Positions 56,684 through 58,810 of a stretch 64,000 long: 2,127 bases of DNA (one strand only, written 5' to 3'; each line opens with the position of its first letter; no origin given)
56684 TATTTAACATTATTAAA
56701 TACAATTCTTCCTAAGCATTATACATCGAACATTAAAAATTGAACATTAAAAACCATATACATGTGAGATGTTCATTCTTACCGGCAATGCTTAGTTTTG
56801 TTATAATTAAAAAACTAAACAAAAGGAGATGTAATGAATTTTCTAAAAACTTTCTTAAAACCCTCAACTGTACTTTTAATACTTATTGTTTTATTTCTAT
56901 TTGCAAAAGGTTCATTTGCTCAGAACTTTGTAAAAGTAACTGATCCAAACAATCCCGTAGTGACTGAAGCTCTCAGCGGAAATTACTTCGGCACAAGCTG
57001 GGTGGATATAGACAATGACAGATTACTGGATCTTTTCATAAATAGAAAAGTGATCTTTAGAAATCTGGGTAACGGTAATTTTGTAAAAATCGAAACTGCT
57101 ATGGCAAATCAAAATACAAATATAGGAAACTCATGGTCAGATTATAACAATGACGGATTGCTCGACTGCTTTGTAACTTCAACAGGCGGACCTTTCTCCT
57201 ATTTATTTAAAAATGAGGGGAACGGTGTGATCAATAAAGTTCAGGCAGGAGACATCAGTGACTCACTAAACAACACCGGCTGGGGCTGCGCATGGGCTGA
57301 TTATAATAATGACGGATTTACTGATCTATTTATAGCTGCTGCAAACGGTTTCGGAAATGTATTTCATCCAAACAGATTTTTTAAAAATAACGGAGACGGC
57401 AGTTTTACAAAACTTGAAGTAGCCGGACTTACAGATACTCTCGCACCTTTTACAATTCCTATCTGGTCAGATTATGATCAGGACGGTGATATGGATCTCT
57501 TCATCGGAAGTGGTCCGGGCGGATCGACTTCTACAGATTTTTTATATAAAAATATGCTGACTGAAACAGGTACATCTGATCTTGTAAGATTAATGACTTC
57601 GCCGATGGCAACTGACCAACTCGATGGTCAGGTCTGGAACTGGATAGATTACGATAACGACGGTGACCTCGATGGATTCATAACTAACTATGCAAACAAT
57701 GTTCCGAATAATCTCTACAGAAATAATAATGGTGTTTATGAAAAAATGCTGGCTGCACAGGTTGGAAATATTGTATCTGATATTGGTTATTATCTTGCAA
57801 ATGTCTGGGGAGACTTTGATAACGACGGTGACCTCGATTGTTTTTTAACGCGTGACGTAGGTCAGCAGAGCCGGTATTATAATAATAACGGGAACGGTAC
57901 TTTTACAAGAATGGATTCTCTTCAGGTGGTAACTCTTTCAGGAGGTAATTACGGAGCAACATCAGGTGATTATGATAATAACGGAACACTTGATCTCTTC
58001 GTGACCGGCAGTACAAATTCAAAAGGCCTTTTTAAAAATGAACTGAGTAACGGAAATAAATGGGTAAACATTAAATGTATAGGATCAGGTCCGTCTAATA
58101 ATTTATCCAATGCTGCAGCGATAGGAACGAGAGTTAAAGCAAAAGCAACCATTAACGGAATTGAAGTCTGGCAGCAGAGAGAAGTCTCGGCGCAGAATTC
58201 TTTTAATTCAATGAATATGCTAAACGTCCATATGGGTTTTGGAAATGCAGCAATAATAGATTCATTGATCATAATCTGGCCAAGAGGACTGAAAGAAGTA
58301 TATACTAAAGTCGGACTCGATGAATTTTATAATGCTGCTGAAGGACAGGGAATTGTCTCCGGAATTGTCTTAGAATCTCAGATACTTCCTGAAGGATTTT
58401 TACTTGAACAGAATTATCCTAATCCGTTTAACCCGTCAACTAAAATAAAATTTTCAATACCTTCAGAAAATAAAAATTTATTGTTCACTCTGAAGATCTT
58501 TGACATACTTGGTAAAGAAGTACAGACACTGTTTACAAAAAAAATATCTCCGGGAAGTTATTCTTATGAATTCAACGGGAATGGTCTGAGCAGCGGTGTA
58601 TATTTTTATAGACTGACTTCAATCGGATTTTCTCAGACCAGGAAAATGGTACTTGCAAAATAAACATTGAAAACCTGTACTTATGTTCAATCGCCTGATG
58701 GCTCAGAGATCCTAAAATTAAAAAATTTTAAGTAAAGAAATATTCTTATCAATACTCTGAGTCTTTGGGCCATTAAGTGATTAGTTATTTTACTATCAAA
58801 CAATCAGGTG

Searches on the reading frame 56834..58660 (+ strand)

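Call 9: search_protein_families(library=pfam, proteins=[window:56834-58660:+], max_evalue=0.01)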
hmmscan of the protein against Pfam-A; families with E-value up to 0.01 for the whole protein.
window:56834-58660:+ (609 aa): 5 families
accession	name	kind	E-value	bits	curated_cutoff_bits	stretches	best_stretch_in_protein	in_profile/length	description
PF13517.12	FG-GAP_3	-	6.7e-36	123.1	26.9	4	103-167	1-61/61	FG-GAP-like repeat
PF07593.17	UnbV_ASPIC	-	1.3e-12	47.8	23.4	1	429-497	1-65/68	ASPIC and UnbV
PF18962.6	Por_Secre_tail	-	1.4e-09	38.5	27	1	528-606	2-74/75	Secretion system C-terminal sorting domain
PF01839.29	FG-GAP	-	9.6e-08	32.2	22.1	1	149-175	2-33/37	FG-GAP repeat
PF13860.13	FlgD_ig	-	0.00071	19.9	27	1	538-594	14-73/79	FlgD Ig-like domain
